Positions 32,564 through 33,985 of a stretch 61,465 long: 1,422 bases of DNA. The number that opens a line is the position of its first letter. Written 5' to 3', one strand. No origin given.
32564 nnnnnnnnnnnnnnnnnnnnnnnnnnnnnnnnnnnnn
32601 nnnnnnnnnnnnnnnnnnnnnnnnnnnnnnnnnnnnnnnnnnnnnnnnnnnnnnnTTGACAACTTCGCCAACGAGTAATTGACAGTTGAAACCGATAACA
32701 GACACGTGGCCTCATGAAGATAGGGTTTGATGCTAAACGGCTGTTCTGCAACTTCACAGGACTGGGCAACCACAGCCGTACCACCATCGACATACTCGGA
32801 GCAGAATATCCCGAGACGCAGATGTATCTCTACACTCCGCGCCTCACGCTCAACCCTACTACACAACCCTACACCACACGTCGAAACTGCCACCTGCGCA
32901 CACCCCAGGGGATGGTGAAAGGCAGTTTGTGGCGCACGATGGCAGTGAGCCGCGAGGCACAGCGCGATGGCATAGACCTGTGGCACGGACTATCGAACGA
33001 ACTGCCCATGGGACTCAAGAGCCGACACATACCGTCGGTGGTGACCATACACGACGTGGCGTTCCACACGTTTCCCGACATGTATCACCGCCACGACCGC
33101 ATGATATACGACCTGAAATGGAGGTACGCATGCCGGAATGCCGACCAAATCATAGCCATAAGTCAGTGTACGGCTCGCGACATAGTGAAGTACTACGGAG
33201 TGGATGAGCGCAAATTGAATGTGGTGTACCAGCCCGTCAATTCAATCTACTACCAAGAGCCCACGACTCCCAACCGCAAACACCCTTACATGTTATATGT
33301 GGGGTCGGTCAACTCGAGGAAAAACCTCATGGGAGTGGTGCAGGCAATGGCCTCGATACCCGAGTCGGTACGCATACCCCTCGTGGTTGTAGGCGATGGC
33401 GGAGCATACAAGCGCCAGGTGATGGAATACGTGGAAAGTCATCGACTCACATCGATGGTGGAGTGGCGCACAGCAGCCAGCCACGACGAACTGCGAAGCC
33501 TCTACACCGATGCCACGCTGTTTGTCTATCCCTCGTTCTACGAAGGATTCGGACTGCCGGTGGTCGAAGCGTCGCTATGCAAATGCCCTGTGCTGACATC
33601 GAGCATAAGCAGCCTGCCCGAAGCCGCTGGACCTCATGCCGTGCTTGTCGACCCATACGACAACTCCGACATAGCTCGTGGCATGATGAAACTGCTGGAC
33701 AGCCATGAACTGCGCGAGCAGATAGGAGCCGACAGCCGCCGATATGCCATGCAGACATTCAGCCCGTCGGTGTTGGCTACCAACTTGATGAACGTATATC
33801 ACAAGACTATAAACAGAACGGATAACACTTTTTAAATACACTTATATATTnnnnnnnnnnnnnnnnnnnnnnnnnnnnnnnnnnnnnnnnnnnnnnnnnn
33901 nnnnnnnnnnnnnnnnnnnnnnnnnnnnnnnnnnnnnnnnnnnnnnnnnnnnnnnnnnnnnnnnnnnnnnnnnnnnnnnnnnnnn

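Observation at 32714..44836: LPS-core-like glycan locus with a complete 2-aminoethylphosphonate synthesis and transfer module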

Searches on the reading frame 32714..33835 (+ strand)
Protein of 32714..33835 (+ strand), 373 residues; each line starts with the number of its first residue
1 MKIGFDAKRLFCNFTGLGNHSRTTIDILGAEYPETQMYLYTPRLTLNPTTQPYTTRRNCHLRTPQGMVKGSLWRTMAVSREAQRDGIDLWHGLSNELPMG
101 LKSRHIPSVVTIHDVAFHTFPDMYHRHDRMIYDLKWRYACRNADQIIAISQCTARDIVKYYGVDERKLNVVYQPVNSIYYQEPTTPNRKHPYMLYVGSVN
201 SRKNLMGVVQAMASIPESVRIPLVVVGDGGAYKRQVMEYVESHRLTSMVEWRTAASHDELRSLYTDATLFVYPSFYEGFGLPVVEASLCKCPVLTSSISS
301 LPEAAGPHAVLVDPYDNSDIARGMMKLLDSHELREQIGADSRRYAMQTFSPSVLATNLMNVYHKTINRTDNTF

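Call 4: search_protein_families(library=pfam, proteins=[window:32714-33835:+], max_evalue=0.001)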
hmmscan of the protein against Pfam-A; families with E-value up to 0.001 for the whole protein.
window:32714-33835:+ (373 aa): 5 families
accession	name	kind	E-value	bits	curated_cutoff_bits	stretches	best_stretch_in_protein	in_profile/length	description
PF00534.26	Glycos_transf_1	-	7.1e-31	107.5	26.4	1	184-342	9-170/172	Glycosyl transferases group 1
PF13692.12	Glyco_trans_1_4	-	7.6e-22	78.5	27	1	191-329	2-141/142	Glycosyl transferases group 1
PF13439.12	Glyco_transf_4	-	2.4e-15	57.4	28.5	1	55-176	41-167/170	Glycosyltransferase Family 4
PF20706.3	GT4-conflict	-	2.5e-09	37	26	1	173-299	178-314/385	Family 4 Glycosyltransferase in conflict systems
PF13579.12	Glyco_trans_4_4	-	2.1e-07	31.9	29.7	1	74-171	59-155/158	Glycosyl transferase 4-like domain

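Call 6: search_protein_families(library=ncbifam, proteins=[window:32714-33835:+], max_evalue=0.001)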
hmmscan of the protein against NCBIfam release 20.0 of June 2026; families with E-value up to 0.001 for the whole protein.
window:32714-33835:+ (373 aa): 28 families (the best 25 are shown)
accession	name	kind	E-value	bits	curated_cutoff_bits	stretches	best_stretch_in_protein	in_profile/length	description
TIGR02149.1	glgA_Coryne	subfamily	8.8e-26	90.9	302.4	1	137-365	139-390/391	glycogen synthase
TIGR03449.1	mycothiol_MshA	equivalog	2e-21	76.4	462.5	1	139-366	161-404/406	D-inositol-3-phosphate glycosyltransferase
TIGR04047.1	MSMEG_0565_glyc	hypoth_equivalog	2.9e-21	76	259.85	1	68-363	68-372/373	MSMEG_0565 family glycosyltransferase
TIGR03999.1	thiol_BshA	equivalog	2.5e-19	69.5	273.7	1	136-366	138-374/375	N-acetyl-alpha-D-glucosaminyl L-malate synthase BshA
NF038295.1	EPS_HpsP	equivalog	2e-17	63.3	550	1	152-364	174-386/388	hormogonium polysaccharide biosynthesis glycosyltransferase HpsP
TIGR03088.1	stp2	hypoth_equivalog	5.6e-17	61.8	409.05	1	160-365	166-373/374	TIGR03088 family PEP-CTERM/XrtA system glycosyltransferase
NF050063.1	ProtGlycPglJ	equivalog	1.3e-16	60.8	500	1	137-359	139-360/363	N-acetylgalactosamine-N,N'-diacetylbacillosaminyl-diphospho-undecaprenol 4-alpha-N-acetylgalactosaminyltransferase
NF047684.1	TeichurnBiosyTuaC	equivalog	1.4e-16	60.4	550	1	103-366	130-390/391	teichuronic acid biosynthesis protein TuaC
NF041876.1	EPS_EpsE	equivalog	2.3e-16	60.1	400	1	190-356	214-387/389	exopolysaccharide biosynthesis GT4 family glycosyltransferase EpsE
TIGR04157.1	glyco_rSAM_CFB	subfamily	9.6e-15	54.5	400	1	138-362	165-406/406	TIGR04157 family glycosyltransferase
NF041010.1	glycosy_Agl16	equivalog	4.7e-14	52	575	1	102-364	100-350/352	glycosylation protein Agl16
NF038229.1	Glyco4_Geo_Pelo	equivalog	8e-14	51.4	400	1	105-366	79-337/338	GPMC system family 4 glycosyltransferase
NF007396.0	PRK09922.1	equivalog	3.7e-11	42.5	385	1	141-303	134-296/361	lipopolysaccharide 1,6-galactosyltransferase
NF046085.1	XrtY_assoc_Gly1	equivalog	1.3e-10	40.7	400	1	169-367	189-386/387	XrtY-associated glycosyltransferase XYAG1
NF038298.1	EPS_HpsO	equivalog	4.8e-10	38.8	575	1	160-364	175-386/388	hormogonium polysaccharide biosynthesis glycosyltransferase HpsO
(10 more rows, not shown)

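Call 9: find_related_loci(query=window:32714-33835:+, collection=genome_contigs, flank=10000)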
Query window:32714-33835:+ (373 aa) in genome_contigs; peptide patterns used: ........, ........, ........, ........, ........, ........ (x = any residue, [..] = any of these).
600 stretches matched a pattern (row limit reached: there are more); 593 encode a relative of the query (tblastn E <= 1e-3); the best 80 are kept; 80 distinct loci.
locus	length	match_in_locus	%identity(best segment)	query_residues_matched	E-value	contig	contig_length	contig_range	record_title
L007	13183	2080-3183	62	1-362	7e-157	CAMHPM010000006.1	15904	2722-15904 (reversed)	MAG: uncultured Prevotellaceae bacterium isolate SRR11784281_bin.104_metaWRAP_v1.3_MAG genome assembly, contig: ERZ12203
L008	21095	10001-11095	60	1-366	3e-153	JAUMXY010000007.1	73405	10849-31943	MAG: Bacteroidales bacterium isolate S16M_St_61 NODE_24_length_73405_cov_15.605658, whole genome shotgun sequence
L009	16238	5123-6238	57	1-367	2e-150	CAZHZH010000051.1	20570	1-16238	MAG TPA_asm: uncultured Bacteroidaceae bacterium isolate SRP225648_co1_97 genome assembly, contig: NODE_6215_length_2057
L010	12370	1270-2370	59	1-367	7e-148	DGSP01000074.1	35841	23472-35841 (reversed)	MAG TPA_asm: Prevotellaceae bacterium UBA4359 UBA4359_contig_1556, whole genome shotgun sequence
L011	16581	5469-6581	56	1-366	1e-147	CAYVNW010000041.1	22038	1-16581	MAG TPA_asm: uncultured Bacteroidaceae bacterium isolate SRP350583_co2_49 genome assembly, contig: NODE_3340_length_2203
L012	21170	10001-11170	57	1-373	1e-146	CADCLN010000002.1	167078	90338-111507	MAG: uncultured Bacteroidales bacterium isolate RUG14757 genome assembly, contig: RUG14757_asm_2, whole genome shotgun s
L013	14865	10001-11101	57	1-366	2e-146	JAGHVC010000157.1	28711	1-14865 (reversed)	MAG: Candidatus Minthosoma caballi isolate E5_9 c_000001457438, whole genome shotgun sequence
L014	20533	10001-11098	57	1-366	4e-145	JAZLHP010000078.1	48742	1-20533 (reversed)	MAG: Bacteroidaceae bacterium isolate T1900044980_TA20190042.MAGScoT_cleanbin_000058 SGB_4118_k141_8702, whole genome sh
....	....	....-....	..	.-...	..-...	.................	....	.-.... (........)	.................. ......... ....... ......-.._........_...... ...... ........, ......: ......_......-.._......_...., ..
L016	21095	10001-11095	58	1-366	9e-144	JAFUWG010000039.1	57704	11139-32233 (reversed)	MAG: Bacteroidaceae bacterium isolate RGIG4883 Roe_deer_Rumen-1__c280606, whole genome shotgun sequence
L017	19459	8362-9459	59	1-366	6e-143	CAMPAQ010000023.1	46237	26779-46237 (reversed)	MAG: uncultured Bacteroidales bacterium isolate SRR873602_bin.50_metaWRAP_v1.3_MAG genome assembly, contig: NODE_1030_le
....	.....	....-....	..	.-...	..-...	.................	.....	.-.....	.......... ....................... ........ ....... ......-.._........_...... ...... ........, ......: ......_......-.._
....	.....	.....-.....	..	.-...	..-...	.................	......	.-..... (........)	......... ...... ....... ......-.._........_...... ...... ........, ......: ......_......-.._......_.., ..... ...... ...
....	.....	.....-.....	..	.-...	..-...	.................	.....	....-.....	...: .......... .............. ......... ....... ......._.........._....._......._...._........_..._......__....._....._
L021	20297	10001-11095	58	1-366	1e-141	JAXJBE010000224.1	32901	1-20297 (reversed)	MAG: Bacteroidaceae bacterium isolate DOME_MAG_11322 11322_W0104_k141_221494, whole genome shotgun sequence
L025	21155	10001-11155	51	1-373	2e-132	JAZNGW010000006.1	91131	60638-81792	MAG: Bacteroidaceae bacterium isolate T1900044699_TS20190165.MAGScoT_cleanbin_000005 SGB_1791_k141_1541530, whole genome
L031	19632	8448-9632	50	1-362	8e-127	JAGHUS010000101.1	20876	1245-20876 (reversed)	MAG: Bacteroidales bacterium isolate E4_MB2_73 c_000000198539, whole genome shotgun sequence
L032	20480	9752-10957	49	1-371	1e-125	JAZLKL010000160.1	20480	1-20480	MAG: Bacteroidaceae bacterium isolate T1900044959_TA20190016.MAGScoT_cleanbin_000039 SGB_3914_k141_237510, whole genome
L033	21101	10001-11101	52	1-362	8e-126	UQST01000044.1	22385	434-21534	uncultured Prevotellaceae bacterium isolate UMGS608 genome assembly, contig: NODE_697_length_22385_cov_15.802492, whole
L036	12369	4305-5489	51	1-362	6e-132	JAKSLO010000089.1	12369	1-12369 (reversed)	MAG: Bacteroidaceae bacterium isolate Horse_feces101 MAG101_89, whole genome shotgun sequence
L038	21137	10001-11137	47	1-367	4e-115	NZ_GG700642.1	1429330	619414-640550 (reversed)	Alloprevotella tannerae ATCC 51259 Scfld0, whole genome shotgun sequence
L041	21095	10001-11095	59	1-365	3e-149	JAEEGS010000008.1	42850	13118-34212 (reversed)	MAG: Bacteroidaceae bacterium isolate Tb.RUG.104 k141_1321226_flag=1_multi=33.0000_len=42850, whole genome shotgun seque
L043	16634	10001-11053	46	1-367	5e-100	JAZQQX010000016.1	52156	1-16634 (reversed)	MAG: Bacteroidaceae bacterium isolate T1900045235_TH20190005.MAGScoT_cleanbin_000009 SGB_5432_k141_2438042, whole genome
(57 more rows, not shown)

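Call 15: search_protein_families(library=pfam, proteins=[L025:11161-12195:+, L025:12192-12923:+, L021:11203-12246:+, L010:2723-3757:+, L010:5668-6561:+, L010:6591-7562:+, L007:8307-9047:+, L007:9242-10237:+, L007:812-1849:+, L007:180-737:+], max_evalue=0.001)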
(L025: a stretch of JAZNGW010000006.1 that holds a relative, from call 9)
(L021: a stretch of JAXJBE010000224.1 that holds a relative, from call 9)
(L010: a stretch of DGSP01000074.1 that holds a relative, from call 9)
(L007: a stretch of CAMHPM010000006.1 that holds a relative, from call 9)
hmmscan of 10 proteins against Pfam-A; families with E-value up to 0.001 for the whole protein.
L025:11161-12195:+ (344 aa): 1 family
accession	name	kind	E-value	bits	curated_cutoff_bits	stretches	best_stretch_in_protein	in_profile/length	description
PF00155.27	Aminotran_1_2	-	5.8e-38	131.5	19.7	1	4-338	6-361/361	Aminotransferase class I and II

L025:12192-12923:+ (243 aa): 3 families
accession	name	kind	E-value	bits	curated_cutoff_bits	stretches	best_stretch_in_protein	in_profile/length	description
PF12804.13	NTP_transf_3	-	6.4e-13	49.6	27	1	3-130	1-121/160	MobA-like NTP transferase domain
PF00483.29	NTP_transferase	-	1e-12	48.6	21.2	1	2-114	1-116/245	Nucleotidyl transferase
PF20202.4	DUF6564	-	5.4e-08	33.2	25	1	46-135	28-123/230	Domain of unknown function (DUF6564)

L021:11203-12246:+ (347 aa): 1 family
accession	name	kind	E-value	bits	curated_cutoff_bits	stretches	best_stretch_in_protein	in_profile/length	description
PF00155.27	Aminotran_1_2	-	1.5e-40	139.9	19.7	1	4-338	6-361/361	Aminotransferase class I and II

L010:2723-3757:+ (344 aa): 1 family
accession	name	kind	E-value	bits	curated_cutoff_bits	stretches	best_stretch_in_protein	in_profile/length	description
PF00155.27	Aminotran_1_2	-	1.7e-39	136.5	19.7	1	51-338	61-361/361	Aminotransferase class I and II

L010:5668-6561:+ (297 aa): 2 families
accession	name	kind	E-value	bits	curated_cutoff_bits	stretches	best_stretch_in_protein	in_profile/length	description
PF00535.33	Glycos_transf_2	-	4.1e-12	46.8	23.3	1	7-117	1-116/168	Glycosyl transferase family 2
PF13641.12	Glyco_tranf_2_3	-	0.00051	20.5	27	1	6-90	3-97/230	Glycosyltransferase like family 2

L010:6591-7562:+ (323 aa): 0 families

L007:8307-9047:+ (246 aa): 2 families
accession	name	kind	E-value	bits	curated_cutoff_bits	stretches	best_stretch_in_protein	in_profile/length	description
PF00535.33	Glycos_transf_2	-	4.5e-17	62.9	23.3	1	16-139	1-127/168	Glycosyl transferase family 2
PF10111.15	Glyco_tranf_2_2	-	0.00043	20.3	27.3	1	40-115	26-104/276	Glycosyltransferase like family 2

L007:9242-10237:+ (331 aa): 2 families
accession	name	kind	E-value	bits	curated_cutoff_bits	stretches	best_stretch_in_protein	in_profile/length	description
PF00589.27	Phage_integrase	-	5.4e-11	43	27.1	1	188-311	50-168/172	Phage integrase family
PF13102.12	Phage_int_SAM_5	-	7e-11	42.8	22.3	1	13-100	1-85/98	Phage integrase SAM-like domain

L007:812-1849:+ (345 aa): 1 family
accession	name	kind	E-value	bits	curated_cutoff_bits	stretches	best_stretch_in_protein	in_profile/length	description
PF04471.18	Mrr_cat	-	3.2e-12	47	21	1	214-335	3-115/115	Restriction endonuclease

L007:180-737:+ (185 aa): 0 families

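Call 17: search_protein_families(library=ncbifam, proteins=[L025:11161-12195:+, L025:12192-12923:+, L021:11203-12246:+, L010:2723-3757:+, L010:6591-7562:+, L025:14893-15936:+, L025:15967-16905:+, L025:16912-18015:+, L025:13801-14607:-], max_evalue=0.00001)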
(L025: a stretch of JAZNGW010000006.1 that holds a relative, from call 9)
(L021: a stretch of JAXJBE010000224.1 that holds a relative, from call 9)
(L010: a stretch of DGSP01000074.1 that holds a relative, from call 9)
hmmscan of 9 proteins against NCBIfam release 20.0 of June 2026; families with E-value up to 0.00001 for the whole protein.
L025:11161-12195:+ (344 aa): 57 families (the best 25 are shown)
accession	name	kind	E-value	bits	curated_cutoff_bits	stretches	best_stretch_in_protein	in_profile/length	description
TIGR01141.1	hisC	equivalog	2.7e-62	210.7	276.55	1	4-340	25-348/349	histidinol-phosphate transaminase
NF003496.0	PRK05166.1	equivalog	5.4e-41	140.6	540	1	6-341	43-369/373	histidinol-phosphate transaminase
NF002877.0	PRK03317.1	equivalog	1.6e-36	125.9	409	1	53-341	90-366/374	histidinol-phosphate transaminase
NF002878.0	PRK03321.1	subfamily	2.4e-35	121.9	374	1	6-340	29-347/352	histidinol-phosphate transaminase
NF006014.0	PRK08153.1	equivalog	6.1e-34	117.5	510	1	6-336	40-358/370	pyridoxal phosphate-dependent aminotransferase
TIGR01140.1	L_thr_O3P_dcar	equivalog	1.4e-32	113.2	290.55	1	47-335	56-327/331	threonine-phosphate decarboxylase CobD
NF002726.0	PRK02610.1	equivalog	2.7e-28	99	391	1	54-341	89-368/374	histidinol-phosphate transaminase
NF051461.1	pyoverd_PtaA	equivalog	9.3e-26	90.4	500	1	3-330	38-348/359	pyoverdine biosynthesis transaminase PtaA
NF006580.0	PRK09105.1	subfamily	2.3e-25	89.3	444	1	3-340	50-369/375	pyridoxal phosphate-dependent aminotransferase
NF041364.1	GntC_guanitoxin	equivalog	4.7e-21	75.1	415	1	53-291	58-300/356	guanitoxin biosynthesis PLP-dependent (S)-gamma-hydroxy-L-arginine cyclodehydratase GntC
NF006225.0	PRK08354.1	equivalog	3e-20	72.8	288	1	81-341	82-315/318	putative aminotransferase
NF005744.0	PRK07568.1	subfamily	5.1e-16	58.5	389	1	52-295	84-331/398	pyridoxal phosphate-dependent aminotransferase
NF004870.0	PRK06225.1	equivalog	3.2e-15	55.8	351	1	15-289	44-315/380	pyridoxal phosphate-dependent aminotransferase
TIGR03947.1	viomycin_VioD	equivalog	1.3e-14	53.9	390.9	1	54-216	67-225/359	capreomycidine synthase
NF005855.0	PRK07777.1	equivalog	4.3e-14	52.6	553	1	54-289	87-324/391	pyridoxal phosphate-dependent aminotransferase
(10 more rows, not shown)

L025:12192-12923:+ (243 aa): 17 families
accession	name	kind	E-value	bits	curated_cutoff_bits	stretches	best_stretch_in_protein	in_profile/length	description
TIGR03992.1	Arch_glmU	subfamily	2.2e-23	82.8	292.1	1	1-130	1-128/393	bifunctional sugar-1-phosphate nucleotidylyltransferase/acetyltransferase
NF041313.1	UDPGP_AglF_Halo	equivalog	9.3e-23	80.9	400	1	1-117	1-114/234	UTP--glucose-1-phosphate uridylyltransferase AglF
NF041135.1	IPPtranDIPPsyn_Thcocales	equivalog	1e-20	74.1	580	1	1-162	1-154/419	bifunctional L-myo-inositol-1-phosphate cytidylyltransferase/CDP-L-myo-inositol myo-inositolphosphotransferase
NF045761.1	NAMPUrTaseMurU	equivalog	1.3e-17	64.5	250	1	1-114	1-113/226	N-acetylmuramate alpha-1-phosphate uridylyltransferase MurU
NF045697.1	MurNAcPUrMurU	equivalog_domain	1.3e-12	47.7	370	1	4-73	1-70/229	N-acetylmuramate alpha-1-phosphate uridylyltransferase MurU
TIGR01208.1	rmlA_long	equivalog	2.1e-12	46.6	320.25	1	2-104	1-103/353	glucose-1-phosphate thymidylyltransferase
NF041173.1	Sug_nt_acttase_Thmprot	equivalog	4.3e-12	45.7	600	1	1-132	1-129/405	bifunctional sugar-1-phosphate nucleotidylyltransferase/acetyltransferase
NF045665.1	NTPtran_DVU1551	equivalog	1.3e-11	44.2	315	1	1-83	1-74/359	DVU_1551 family NTP transferase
NF049965.1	GlMnHpPGnyltfHddC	equivalog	4.1e-11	42.9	300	1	1-117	1-114/221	D-glycero-D-manno-heptose 1-phosphate guanosyltransferase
NF052502.1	man1P_GTase_Rv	exception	1.9e-09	36.8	440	1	2-119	2-118/352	mannose-1-phosphate guanylyltransferase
TIGR02623.1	G1P_cyt_trans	equivalog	3.4e-09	36.6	300.25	1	1-79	1-82/255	glucose-1-phosphate cytidylyltransferase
TIGR01099.1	galU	equivalog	2.6e-08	33.8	326.8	1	1-68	2-69/261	UTP--glucose-1-phosphate uridylyltransferase GalU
TIGR01173.1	glmU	equivalog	4.6e-08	32.3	366.85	1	1-153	1-149/452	bifunctional UDP-N-acetylglucosamine diphosphorylase/glucosamine-1-phosphate N-acetyltransferase GlmU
NF038362.1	Sden_1164_fam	equivalog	4.9e-08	32.8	300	1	3-183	4-195/266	Sden_1164 family protein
NF010932.0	PRK14352.1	equivalog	1.4e-06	27.2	611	1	3-123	9-126/488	bifunctional UDP-N-acetylglucosamine diphosphorylase/glucosamine-1-phosphate N-acetyltransferase GlmU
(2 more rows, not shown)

L021:11203-12246:+ (347 aa): 59 families (the best 25 are shown)
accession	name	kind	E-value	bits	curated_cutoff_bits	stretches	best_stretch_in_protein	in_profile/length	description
TIGR01141.1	hisC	equivalog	2.4e-63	214.2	276.55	1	4-340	25-348/349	histidinol-phosphate transaminase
NF003496.0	PRK05166.1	equivalog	1.1e-39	136.2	540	1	5-341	42-369/373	histidinol-phosphate transaminase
NF002877.0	PRK03317.1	equivalog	8.3e-39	133.4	409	1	6-344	38-369/374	histidinol-phosphate transaminase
NF002878.0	PRK03321.1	subfamily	3.9e-37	127.8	374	1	6-340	29-347/352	histidinol-phosphate transaminase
TIGR01140.1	L_thr_O3P_dcar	equivalog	1.2e-33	116.7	290.55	1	48-335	57-327/331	threonine-phosphate decarboxylase CobD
NF006014.0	PRK08153.1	equivalog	2e-33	115.8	510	1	6-337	40-359/370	pyridoxal phosphate-dependent aminotransferase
NF002726.0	PRK02610.1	equivalog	5.6e-32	111.1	391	1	53-341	88-368/374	histidinol-phosphate transaminase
NF051461.1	pyoverd_PtaA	equivalog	1.4e-25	89.8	500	1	3-290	38-310/359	pyoverdine biosynthesis transaminase PtaA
NF006580.0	PRK09105.1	subfamily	2.1e-25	89.4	444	1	3-341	50-370/375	pyridoxal phosphate-dependent aminotransferase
NF006225.0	PRK08354.1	equivalog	2.5e-21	76.4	288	1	81-341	82-315/318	putative aminotransferase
NF041364.1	GntC_guanitoxin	equivalog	3.8e-20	72.1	415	1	45-288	47-297/356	guanitoxin biosynthesis PLP-dependent (S)-gamma-hydroxy-L-arginine cyclodehydratase GntC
NF005744.0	PRK07568.1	subfamily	1.5e-19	70.1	389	1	15-299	46-335/398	pyridoxal phosphate-dependent aminotransferase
NF005732.0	PRK07550.1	equivalog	1.2e-15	57.5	366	1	44-329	79-373/389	aminotransferase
NF004870.0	PRK06225.1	equivalog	1.2e-15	57.2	351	1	22-289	52-315/380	pyridoxal phosphate-dependent aminotransferase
TIGR03947.1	viomycin_VioD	equivalog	1.8e-15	56.7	390.9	1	53-218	66-227/359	capreomycidine synthase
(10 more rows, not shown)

L010:2723-3757:+ (344 aa): 59 families (the best 25 are shown)
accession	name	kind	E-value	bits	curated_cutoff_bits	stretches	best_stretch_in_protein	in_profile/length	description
TIGR01141.1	hisC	equivalog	5.9e-62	209.6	276.55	1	4-340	25-348/349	histidinol-phosphate transaminase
NF003496.0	PRK05166.1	equivalog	8.1e-40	136.7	540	1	5-341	42-369/373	histidinol-phosphate transaminase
NF002877.0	PRK03317.1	equivalog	1.1e-36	126.5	409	1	53-341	90-366/374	histidinol-phosphate transaminase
NF002878.0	PRK03321.1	subfamily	9.5e-33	113.4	374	1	6-339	29-346/352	histidinol-phosphate transaminase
TIGR01140.1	L_thr_O3P_dcar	equivalog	1.3e-31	109.9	290.55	1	47-335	56-327/331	threonine-phosphate decarboxylase CobD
NF006014.0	PRK08153.1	equivalog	2.9e-31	108.7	510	1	6-338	40-360/370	pyridoxal phosphate-dependent aminotransferase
NF002726.0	PRK02610.1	equivalog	2.6e-27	95.7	391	1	71-341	105-368/374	histidinol-phosphate transaminase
NF051461.1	pyoverd_PtaA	equivalog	6.4e-27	94.2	500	1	3-330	38-348/359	pyoverdine biosynthesis transaminase PtaA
NF006580.0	PRK09105.1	subfamily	1e-26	93.7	444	1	3-342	50-371/375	pyridoxal phosphate-dependent aminotransferase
NF006225.0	PRK08354.1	equivalog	6.1e-21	75.1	288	1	75-342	78-316/318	putative aminotransferase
NF041364.1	GntC_guanitoxin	equivalog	1.3e-20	73.6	415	1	44-290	46-299/356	guanitoxin biosynthesis PLP-dependent (S)-gamma-hydroxy-L-arginine cyclodehydratase GntC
TIGR03947.1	viomycin_VioD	equivalog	7.2e-16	58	390.9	1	51-217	64-226/359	capreomycidine synthase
NF005744.0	PRK07568.1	subfamily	8.8e-16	57.7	389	1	53-293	85-329/398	pyridoxal phosphate-dependent aminotransferase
NF004870.0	PRK06225.1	equivalog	3.2e-15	55.8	351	1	6-289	35-315/380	pyridoxal phosphate-dependent aminotransferase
NF004770.0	PRK06108.1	subfamily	1.6e-14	53.5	422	1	41-283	79-327/396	pyridoxal phosphate-dependent aminotransferase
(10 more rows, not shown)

L010:6591-7562:+ (323 aa): 0 families

L025:14893-15936:+ (347 aa): 7 families
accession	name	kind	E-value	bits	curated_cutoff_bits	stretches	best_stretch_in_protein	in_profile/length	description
NF007326.0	PRK09814.2-3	equivalog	6e-68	229.5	420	1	1-341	1-345/349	beta-1,6-galactofuranosyltransferase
NF007323.0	PRK09814.1-2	equivalog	1.7e-33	116.2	529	1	18-338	18-324/327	beta-1,6-galactofuranosyltransferase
NF007324.0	PRK09814.1-3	equivalog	2.7e-33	115.5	713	1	16-345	14-329/330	beta-1,6-galactofuranosyltransferase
NF007325.0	PRK09814.1-4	equivalog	1.1e-32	113.6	491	1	13-342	13-333/337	sugar transferase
NF007328.0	PRK09814.3-2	equivalog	4.5e-23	81.8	450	1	167-334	31-192/208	beta-1,6-galactofuranosyltransferase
NF007322.0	PRK09814.1-1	equivalog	3e-22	79.3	580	1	21-332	21-322/336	sugar transferase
NF007327.0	PRK09814.3-1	equivalog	1.4e-20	73.7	792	1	122-333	144-347/364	beta-1,6-galactofuranosyltransferase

L025:15967-16905:+ (312 aa): 1 family
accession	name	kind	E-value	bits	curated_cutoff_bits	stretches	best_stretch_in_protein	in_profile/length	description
NF045866.1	GGPL_Ptran_Mf1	equivalog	9.9e-21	74.9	225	1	30-274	6-229/240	diacylglycerol cholinephosphotransferase Mf1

L025:16912-18015:+ (367 aa): 8 families
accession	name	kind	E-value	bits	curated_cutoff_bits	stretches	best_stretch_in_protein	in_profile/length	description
TIGR04427.1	PLP_DesI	equivalog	1.3e-89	301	650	1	5-365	22-379/390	dTDP-4-dehydro-6-deoxyglucose aminotransferase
TIGR03588.1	PseC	equivalog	1.3e-64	218.5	423.5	1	21-366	17-377/380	UDP-4-amino-4,6-dideoxy-N-acetyl-beta-L-altrosamine transaminase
TIGR04181.1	NHT_00031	hypoth_equivalog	4.6e-55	186.9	420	1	17-348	12-357/359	LegC family aminotransferase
NF008687.0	PRK11706.1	equivalog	6.7e-51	173.2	375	1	20-366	16-371/375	dTDP-4-amino-4,6-dideoxygalactose transaminase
NF008658.2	PRK11658.1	equivalog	2.2e-49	168.1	631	1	16-365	16-373/379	UDP-4-amino-4-deoxy-L-arabinose aminotransferase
TIGR02379.1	ECA_wecE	subfamily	1.7e-42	145.5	434.85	1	21-366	17-372/376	dTDP-4-amino-4,6-dideoxy-D-glucose transaminase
NF011936.0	PRK15407.1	equivalog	1.4e-41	142.7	423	2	28-211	59-251/440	lipopolysaccharide biosynthesis protein RfbH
NF000586.1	PRK00011.1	subfamily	2.7e-08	33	335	1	94-205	128-241/404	serine hydroxymethyltransferase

L025:13801-14607:- (268 aa): 2 families
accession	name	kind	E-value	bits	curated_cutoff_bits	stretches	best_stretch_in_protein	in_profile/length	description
NF002475.0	PRK01723.1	equivalog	1e-12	47.6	142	1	52-225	43-214/241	3-deoxy-D-manno-octulosonic acid kinase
TIGR03724.2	arch_bud32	equivalog_domain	3.7e-08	33.1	125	1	65-182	13-122/193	KEOPS complex kinase/ATPase Bud32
